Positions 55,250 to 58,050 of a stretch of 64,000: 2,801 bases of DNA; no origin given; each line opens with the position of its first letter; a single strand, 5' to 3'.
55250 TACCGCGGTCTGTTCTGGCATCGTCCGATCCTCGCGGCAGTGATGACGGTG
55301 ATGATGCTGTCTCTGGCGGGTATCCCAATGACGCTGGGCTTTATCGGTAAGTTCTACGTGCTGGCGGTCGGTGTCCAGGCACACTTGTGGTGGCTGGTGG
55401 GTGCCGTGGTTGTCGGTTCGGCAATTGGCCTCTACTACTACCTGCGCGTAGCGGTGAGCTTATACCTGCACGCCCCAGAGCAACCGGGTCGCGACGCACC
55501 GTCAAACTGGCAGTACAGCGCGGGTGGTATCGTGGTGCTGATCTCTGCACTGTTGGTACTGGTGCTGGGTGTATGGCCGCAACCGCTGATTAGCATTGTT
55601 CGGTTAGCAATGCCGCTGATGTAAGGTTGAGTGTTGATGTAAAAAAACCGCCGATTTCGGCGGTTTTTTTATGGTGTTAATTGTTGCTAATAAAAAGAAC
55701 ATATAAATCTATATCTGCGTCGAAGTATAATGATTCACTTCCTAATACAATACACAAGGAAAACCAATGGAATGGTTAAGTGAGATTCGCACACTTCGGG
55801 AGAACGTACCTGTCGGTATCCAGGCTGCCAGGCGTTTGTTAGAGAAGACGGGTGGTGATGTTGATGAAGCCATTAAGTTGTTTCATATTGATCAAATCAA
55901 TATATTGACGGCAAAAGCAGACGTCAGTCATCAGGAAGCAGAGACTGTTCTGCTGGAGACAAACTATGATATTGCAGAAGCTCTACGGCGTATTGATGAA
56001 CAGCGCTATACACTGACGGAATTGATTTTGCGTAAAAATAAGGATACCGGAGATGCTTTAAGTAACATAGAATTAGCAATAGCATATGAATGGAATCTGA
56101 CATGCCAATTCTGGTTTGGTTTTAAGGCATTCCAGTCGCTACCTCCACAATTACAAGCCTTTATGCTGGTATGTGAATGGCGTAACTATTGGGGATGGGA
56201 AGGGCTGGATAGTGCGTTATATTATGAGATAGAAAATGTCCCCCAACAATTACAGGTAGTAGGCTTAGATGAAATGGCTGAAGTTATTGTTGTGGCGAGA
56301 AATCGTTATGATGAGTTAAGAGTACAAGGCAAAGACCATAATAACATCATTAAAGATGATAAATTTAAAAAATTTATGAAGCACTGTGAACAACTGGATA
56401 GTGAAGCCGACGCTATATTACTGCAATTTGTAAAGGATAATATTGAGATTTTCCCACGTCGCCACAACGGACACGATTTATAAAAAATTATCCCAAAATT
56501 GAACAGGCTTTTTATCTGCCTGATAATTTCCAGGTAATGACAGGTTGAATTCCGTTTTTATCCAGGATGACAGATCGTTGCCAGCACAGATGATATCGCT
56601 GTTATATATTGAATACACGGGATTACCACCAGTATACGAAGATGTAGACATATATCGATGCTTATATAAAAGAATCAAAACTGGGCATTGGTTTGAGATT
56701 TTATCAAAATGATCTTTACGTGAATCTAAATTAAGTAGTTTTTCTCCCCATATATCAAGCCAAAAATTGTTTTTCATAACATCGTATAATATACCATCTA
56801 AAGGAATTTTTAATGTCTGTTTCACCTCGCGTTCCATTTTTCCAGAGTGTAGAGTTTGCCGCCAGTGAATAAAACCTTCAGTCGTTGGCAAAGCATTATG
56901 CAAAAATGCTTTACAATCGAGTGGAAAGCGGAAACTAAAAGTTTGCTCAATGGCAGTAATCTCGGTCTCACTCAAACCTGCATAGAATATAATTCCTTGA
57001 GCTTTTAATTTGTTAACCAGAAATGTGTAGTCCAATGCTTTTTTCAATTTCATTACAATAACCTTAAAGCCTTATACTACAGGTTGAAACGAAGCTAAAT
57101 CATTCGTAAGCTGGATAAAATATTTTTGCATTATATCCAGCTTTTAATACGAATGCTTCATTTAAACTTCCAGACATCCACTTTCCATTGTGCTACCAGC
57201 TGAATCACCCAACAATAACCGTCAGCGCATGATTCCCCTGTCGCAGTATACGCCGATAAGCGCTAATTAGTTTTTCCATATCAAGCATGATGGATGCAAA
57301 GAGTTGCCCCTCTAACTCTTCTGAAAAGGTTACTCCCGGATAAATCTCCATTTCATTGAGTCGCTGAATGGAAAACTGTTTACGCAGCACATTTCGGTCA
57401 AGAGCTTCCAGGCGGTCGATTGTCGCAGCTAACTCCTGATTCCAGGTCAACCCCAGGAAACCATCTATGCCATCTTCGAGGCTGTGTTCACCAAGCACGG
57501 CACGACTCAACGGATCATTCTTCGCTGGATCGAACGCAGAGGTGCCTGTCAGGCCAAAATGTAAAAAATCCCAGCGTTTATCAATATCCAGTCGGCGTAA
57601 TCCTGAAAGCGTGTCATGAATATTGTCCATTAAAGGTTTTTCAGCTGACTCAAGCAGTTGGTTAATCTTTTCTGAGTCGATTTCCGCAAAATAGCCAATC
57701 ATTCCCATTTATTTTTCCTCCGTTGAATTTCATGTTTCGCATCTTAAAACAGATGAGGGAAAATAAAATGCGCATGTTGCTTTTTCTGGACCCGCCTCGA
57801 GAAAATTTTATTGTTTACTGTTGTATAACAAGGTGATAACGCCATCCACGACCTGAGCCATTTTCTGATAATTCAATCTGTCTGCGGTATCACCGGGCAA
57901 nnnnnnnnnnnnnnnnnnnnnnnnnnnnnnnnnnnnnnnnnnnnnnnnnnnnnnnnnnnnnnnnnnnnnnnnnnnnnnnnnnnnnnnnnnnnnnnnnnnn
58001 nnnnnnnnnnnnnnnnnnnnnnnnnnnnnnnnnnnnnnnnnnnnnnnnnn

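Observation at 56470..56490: Convergent genes with directly abutting stop codons (TTATAA)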

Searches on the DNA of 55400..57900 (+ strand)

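Call 4: search_dna_similar(query=window:55600-57250:+, collection=ecoli_genomes, mode=near, max_rows=25, rows=spread)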
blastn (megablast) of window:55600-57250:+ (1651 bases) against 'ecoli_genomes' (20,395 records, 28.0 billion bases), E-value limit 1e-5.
Records with a match: 5378; places in all: 5387; records where one place covers at least 80% of the query: 13.
Genomes with a match: 5377 of 5426; with a place that covers at least 80% of the query: 13. Places per genome that has any: lowest 1, median 1, highest 2. On chromosomes: 5386 places; on plasmids: 1.
Best place of each record, by identity: >=99% 161; 95-99% 4174; 90-95% 80; 80-90% 939; 60-80% 24.
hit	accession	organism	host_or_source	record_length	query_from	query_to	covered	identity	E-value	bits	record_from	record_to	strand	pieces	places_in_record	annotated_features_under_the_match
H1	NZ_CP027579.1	Escherichia coli strain 2013C-4282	Homo sapiens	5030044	1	1651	100%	100.0%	0e+0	3049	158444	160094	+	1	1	hypothetical protein (x2) | yfbM: YfbM family protein | nuoN: NADH-quinone oxidoreductase subunit NuoN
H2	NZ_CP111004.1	Escherichia coli strain J53-p131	Homo sapiens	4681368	168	1651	55%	80.6%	7e-171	687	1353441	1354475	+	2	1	yfbN: protein YfbN | yfbM: YfbM family protein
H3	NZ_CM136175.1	Escherichia coli strain PRO_A-1374-6M-A_ESBL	Homo sapiens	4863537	168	1651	55%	80.6%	7e-171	687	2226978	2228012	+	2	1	yfbN: protein YfbN | yfbM: YfbM family protein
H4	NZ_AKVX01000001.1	Escherichia coli str. K-12 substr. MG1655 strain K-12 ...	-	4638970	168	1651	55%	80.7%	7e-171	687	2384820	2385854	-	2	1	yfbN: protein YfbN | yfbM: YfbM family protein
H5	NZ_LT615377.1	Escherichia coli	-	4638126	168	1651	55%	80.7%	7e-171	687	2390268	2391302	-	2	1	yfbN: protein YfbN | yfbM: YfbM family protein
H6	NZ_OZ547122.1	Escherichia coli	Homo sapiens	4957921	1605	1651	3%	100.0%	2e-13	88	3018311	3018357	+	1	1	yfbM: YfbM family protein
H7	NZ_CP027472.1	Escherichia coli strain 2014C-3050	missing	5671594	1605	1651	3%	95.7%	3e-10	77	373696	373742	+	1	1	yfbM: YfbM family protein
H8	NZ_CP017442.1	Escherichia coli O157:H7 strain 4276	Cattle Hide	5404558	1605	1651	3%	95.7%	3e-10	77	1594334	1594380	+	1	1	yfbM: YfbM family protein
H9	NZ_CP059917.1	Escherichia coli strain 64.1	Turkey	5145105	1605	1651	3%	95.7%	3e-10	77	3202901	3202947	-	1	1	yfbM: YfbM family protein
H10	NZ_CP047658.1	Escherichia coli strain LD39-1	feces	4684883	1605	1651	3%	95.7%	3e-10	77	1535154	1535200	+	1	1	yfbM: YfbM family protein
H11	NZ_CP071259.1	Escherichia coli strain MEI005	Outdoors environment of a veterinary ...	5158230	1605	1651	3%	95.7%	3e-10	77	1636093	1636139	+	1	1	yfbM: YfbM family protein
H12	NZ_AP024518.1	Escherichia coli strain E148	Equus caballus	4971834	1605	1651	3%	95.7%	3e-10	77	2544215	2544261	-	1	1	yfbM: YfbM family protein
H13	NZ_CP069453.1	Escherichia coli strain FDAARGOS_1254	Homo sapiens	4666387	1605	1651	3%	95.7%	3e-10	77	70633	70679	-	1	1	yfbM: YfbM family protein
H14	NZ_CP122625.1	Escherichia coli strain ETEC4089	Sus scrofa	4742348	1605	1651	3%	95.7%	3e-10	77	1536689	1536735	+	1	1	yfbM: YfbM family protein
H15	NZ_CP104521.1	Escherichia coli strain E5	Poultry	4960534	1605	1651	3%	95.7%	3e-10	77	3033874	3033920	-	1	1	yfbM: YfbM family protein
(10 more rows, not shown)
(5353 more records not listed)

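Call 5: get_annotated_region(hit=H1, flank=4000)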
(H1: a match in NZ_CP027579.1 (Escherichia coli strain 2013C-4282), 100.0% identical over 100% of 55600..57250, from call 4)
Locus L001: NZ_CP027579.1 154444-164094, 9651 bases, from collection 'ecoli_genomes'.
description: Escherichia coli strain 2013C-4282 chromosome, complete genome
organism: Escherichia coli strain 2013C-4282 (NCBI taxid 562)
replicon: chromosome; assembly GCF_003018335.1
host: Homo sapiens; source: stool; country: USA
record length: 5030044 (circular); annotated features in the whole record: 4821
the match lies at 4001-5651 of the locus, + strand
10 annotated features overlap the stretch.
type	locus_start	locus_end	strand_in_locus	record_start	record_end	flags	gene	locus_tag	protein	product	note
CDS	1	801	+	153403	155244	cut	nuoL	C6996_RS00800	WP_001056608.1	NADH-quinone oxidoreductase subunit L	-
CDS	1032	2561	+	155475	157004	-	nuoM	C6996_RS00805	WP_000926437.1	NADH-quinone oxidoreductase subunit M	-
CDS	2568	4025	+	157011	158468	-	nuoN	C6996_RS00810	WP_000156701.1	NADH-quinone oxidoreductase subunit NuoN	-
CDS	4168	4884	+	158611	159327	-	-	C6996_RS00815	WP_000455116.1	hypothetical protein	-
CDS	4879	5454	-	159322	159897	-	-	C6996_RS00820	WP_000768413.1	hypothetical protein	-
CDS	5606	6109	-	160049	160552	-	yfbM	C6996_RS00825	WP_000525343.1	YfbM family protein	-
CDS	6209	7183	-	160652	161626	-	yfbL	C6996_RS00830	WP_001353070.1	M28 family metallopeptidase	-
CDS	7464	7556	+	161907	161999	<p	-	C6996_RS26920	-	hypothetical protein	incomplete; partial in the middle of a contig; missing N-terminus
CDS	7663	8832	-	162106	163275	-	elaD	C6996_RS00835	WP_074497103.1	deubiquitinase ElaD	-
CDS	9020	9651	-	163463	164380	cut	rbn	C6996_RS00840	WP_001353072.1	ribonuclease BN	-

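Call 6: get_annotated_region(hit=H4, flank=5000)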
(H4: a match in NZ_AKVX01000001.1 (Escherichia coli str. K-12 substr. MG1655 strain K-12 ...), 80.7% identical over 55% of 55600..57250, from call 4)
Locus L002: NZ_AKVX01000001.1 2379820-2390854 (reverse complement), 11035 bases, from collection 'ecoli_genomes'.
description: Escherichia coli str. K-12 substr. MG1655 strain K-12 chromosome, whole genome shotgun sequence
organism: Escherichia coli str. K-12 substr. MG1655 strain K-12 substr. MG1655 (NCBI taxid 511145)
replicon: chromosome; assembly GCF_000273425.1
host: -; source: -; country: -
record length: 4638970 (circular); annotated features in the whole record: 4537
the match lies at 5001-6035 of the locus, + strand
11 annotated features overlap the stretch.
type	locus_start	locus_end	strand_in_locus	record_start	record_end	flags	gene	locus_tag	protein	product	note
CDS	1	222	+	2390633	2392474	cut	nuoL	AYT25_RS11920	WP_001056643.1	NADH-quinone oxidoreductase subunit L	-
CDS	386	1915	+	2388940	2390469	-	nuoM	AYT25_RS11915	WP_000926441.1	NADH-quinone oxidoreductase subunit M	-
CDS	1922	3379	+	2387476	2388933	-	nuoN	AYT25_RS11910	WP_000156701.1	NADH-quinone oxidoreductase subunit NuoN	-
CDS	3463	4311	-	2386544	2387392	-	yfbP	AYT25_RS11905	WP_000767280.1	tetratricopeptide repeat protein YfbP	-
CDS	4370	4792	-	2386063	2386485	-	yfbO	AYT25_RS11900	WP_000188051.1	protein YfbO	-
CDS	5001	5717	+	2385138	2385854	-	yfbN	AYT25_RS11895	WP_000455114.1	protein YfbN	-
CDS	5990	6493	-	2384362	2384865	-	yfbM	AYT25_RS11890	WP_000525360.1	YfbM family protein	-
CDS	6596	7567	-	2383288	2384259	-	yfbL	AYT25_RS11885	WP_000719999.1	M28 family metallopeptidase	-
CDS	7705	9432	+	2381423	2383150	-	yfbK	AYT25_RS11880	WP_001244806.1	vWA domain-containing protein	-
CDS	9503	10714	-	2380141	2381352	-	elaD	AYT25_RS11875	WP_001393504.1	deubiquitinase ElaD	-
CDS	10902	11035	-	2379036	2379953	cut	rbn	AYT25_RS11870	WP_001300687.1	ribonuclease BN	-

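Call 11: search_dna_similar(query=window:55700-57100:+, collection=ecoli_genomes, mode=near, max_rows=40, rows=best)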
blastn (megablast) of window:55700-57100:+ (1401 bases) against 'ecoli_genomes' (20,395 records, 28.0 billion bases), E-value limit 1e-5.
Records with a match: 978; places in all: 982; records where one place covers at least 80% of the query: 13.
Genomes with a match: 978 of 5426; with a place that covers at least 80% of the query: 13. Places per genome that has any: lowest 1, median 1, highest 2. On chromosomes: 982 places; on plasmids: 0.
Best place of each record, by identity: >=99% 1; 90-95% 14; 80-90% 17; 60-80% 946.
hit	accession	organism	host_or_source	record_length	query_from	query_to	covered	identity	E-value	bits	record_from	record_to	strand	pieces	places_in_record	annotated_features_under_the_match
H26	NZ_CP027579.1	Escherichia coli strain 2013C-4282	Homo sapiens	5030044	1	1401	100%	100.0%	0e+0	2588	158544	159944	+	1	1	hypothetical protein (x2)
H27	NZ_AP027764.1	Escherichia coli strain 2017-02-2CC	Homo sapiens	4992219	1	1401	100%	93.7%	0e+0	2097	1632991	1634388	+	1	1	hypothetical protein | SMI1/KNR4 family protein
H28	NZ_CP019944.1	Escherichia coli strain DSM 103246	chicken carcass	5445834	68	1401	95%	91.9%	0e+0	1864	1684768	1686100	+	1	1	hypothetical protein | SMI1/KNR4 family protein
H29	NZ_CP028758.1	Escherichia coli strain A16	Otter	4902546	68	1401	95%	91.9%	0e+0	1864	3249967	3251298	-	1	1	hypothetical protein | SMI1/KNR4 family protein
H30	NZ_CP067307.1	Escherichia coli strain ABW_A19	waste water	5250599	68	1401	95%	91.9%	0e+0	1864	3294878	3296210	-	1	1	hypothetical protein | SMI1/KNR4 family protein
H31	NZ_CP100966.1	Escherichia coli strain ET350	Hoplobatrachus rugulosus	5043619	68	1401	95%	91.9%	0e+0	1864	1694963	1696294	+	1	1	hypothetical protein | SMI1/KNR4 family protein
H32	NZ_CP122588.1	Escherichia coli strain ETEC6335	Sus scrofa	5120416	68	1401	95%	91.9%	0e+0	1862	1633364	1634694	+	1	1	hypothetical protein | SMI1/KNR4 family protein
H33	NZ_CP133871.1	Escherichia coli strain ES5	Homo sapiens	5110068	68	1401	95%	91.9%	0e+0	1862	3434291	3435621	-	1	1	hypothetical protein | SMI1/KNR4 family protein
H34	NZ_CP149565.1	Escherichia coli strain 1504D004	Sus scrofa domesticus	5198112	68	1401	95%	91.9%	0e+0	1862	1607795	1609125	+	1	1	hypothetical protein | SMI1/KNR4 family protein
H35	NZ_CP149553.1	Escherichia coli strain 1604D011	Sus scrofa domesticus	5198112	68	1401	95%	91.9%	0e+0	1862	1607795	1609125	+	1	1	hypothetical protein | SMI1/KNR4 family protein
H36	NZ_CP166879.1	Escherichia coli strain 48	Fecal sample from a deer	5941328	68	1401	95%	91.8%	0e+0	1858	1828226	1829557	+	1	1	hypothetical protein | SMI1/KNR4 family protein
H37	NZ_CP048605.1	Escherichia coli strain PapRG-06-5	Papio papio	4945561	68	1401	95%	91.7%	0e+0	1847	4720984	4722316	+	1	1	hypothetical protein | SMI1/KNR4 family protein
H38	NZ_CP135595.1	Escherichia coli strain GDSC2227PM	vegetable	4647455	68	1401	95%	91.5%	0e+0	1831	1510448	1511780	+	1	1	hypothetical protein | SMI1/KNR4 family protein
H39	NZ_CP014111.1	Escherichia coli strain FDAARGOS_144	Homo sapiens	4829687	68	1061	71%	77.9%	4e-168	601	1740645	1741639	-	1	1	hypothetical protein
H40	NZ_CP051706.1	Escherichia coli strain SCU-124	Homo sapiens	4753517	68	1061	71%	77.9%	4e-168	601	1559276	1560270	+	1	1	hypothetical protein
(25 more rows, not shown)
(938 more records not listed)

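Call 12: get_annotated_region(hit=H27, flank=3000)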
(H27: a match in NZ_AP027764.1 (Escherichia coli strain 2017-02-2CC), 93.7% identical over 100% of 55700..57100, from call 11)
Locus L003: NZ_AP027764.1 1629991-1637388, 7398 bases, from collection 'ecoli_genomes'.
description: Escherichia coli strain 2017-02-2CC chromosome, complete genome
organism: Escherichia coli strain 2017-02-2CC (NCBI taxid 562)
replicon: chromosome; assembly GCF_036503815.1
host: Homo sapiens; source: feces; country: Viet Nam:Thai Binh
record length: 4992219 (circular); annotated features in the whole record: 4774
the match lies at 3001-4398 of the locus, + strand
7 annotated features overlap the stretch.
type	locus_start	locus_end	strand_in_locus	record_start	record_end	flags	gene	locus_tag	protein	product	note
CDS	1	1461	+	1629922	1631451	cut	nuoM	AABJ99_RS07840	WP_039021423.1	NADH-quinone oxidoreductase subunit M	-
CDS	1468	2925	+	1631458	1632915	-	nuoN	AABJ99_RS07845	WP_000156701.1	NADH-quinone oxidoreductase subunit NuoN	-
CDS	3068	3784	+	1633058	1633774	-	-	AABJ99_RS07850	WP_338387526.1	hypothetical protein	-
CDS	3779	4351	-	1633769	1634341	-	-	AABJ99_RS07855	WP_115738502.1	SMI1/KNR4 family protein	-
CDS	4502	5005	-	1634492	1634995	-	yfbM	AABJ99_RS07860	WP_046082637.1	YfbM family protein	-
CDS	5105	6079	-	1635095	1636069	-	yfbL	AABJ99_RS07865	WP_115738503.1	M28 family metallopeptidase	-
CDS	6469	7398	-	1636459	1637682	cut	elaD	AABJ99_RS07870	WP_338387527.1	ElaD/SseL family deubiquitinase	-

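Call 13: get_annotated_region(hit=H28, flank=3000)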
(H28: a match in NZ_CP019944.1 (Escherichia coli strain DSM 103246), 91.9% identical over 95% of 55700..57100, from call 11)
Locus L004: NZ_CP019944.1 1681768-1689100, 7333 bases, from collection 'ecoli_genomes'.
description: Escherichia coli strain DSM 103246 chromosome, complete genome
organism: Escherichia coli strain DSM 103246 (NCBI taxid 562)
replicon: chromosome; assembly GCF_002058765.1
host: -; source: chicken carcass; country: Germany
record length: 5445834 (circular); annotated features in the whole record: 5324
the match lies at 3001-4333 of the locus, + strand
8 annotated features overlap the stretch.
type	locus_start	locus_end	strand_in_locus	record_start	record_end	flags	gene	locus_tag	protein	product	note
CDS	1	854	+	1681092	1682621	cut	nuoM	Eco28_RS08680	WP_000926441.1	NADH-quinone oxidoreductase subunit M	-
CDS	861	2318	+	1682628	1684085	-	nuoN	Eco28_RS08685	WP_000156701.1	NADH-quinone oxidoreductase subunit NuoN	-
CDS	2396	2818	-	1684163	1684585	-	-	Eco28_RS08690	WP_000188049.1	hypothetical protein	-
CDS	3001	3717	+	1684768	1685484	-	-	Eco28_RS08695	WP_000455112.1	hypothetical protein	-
CDS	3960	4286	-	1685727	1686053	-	-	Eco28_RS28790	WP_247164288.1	SMI1/KNR4 family protein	-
CDS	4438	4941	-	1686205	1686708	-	yfbM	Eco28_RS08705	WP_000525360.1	YfbM family protein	-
CDS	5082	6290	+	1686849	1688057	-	-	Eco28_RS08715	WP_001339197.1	IS4-like element ISVsa5 family transposase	-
CDS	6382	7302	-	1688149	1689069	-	yfbL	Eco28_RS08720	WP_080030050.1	M28 family metallopeptidase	-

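Call 14: get_annotated_region(hit=H39, flank=3000)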
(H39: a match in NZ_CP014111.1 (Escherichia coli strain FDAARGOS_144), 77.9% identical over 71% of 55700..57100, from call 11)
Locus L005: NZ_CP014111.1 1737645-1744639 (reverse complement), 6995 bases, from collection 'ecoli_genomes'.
description: Escherichia coli strain FDAARGOS_144 chromosome, complete genome
organism: Escherichia coli strain FDAARGOS_144 (NCBI taxid 562)
replicon: chromosome; assembly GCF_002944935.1
host: Homo sapiens; source: urine; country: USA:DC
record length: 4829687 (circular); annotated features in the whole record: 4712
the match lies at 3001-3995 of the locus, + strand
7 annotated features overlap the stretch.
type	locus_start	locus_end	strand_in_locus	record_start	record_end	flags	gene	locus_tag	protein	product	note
CDS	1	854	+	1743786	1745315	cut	nuoM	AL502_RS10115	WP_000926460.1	NADH-quinone oxidoreductase subunit M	-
CDS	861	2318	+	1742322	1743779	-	nuoN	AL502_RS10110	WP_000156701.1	NADH-quinone oxidoreductase subunit NuoN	-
CDS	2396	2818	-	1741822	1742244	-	-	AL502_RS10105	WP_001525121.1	hypothetical protein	-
CDS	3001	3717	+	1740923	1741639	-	-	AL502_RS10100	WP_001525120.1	hypothetical protein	-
CDS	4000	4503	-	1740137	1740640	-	yfbM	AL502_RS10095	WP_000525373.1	YfbM family protein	-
CDS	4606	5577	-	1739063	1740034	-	yfbL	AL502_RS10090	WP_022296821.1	M28 family metallopeptidase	-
CDS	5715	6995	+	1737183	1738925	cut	yfbK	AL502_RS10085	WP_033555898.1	vWA domain-containing protein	-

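Call 15: get_annotated_region(hit=H8, flank=4000)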
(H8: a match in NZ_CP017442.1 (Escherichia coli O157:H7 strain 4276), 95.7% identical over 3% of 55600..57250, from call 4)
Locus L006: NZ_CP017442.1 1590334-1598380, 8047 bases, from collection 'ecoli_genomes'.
description: Escherichia coli O157:H7 strain 4276 chromosome, complete genome
organism: Escherichia coli O157:H7 strain 4276 (NCBI taxid 83334)
replicon: chromosome; assembly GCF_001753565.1
host: -; source: Cattle Hide; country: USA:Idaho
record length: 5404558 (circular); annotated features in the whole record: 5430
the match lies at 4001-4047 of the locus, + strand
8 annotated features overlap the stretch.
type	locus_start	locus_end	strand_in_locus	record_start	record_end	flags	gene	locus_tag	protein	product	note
CDS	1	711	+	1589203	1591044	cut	nuoL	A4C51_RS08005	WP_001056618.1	NADH-quinone oxidoreductase subunit L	-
CDS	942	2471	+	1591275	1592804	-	nuoM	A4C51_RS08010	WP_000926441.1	NADH-quinone oxidoreductase subunit M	-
CDS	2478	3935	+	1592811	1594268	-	nuoN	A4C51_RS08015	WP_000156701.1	NADH-quinone oxidoreductase subunit NuoN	-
CDS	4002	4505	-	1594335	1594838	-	yfbM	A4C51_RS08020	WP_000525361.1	YfbM family protein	-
CDS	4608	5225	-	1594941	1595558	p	-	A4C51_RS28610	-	hypothetical protein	frameshifted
CDS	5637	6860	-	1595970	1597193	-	-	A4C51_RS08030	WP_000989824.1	ElaD/SseL family deubiquitinase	-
CDS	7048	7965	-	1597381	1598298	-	rbn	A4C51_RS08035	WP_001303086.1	ribonuclease BN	-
CDS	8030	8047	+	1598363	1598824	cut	elaA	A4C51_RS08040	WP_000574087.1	GNAT family N-acetyltransferase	-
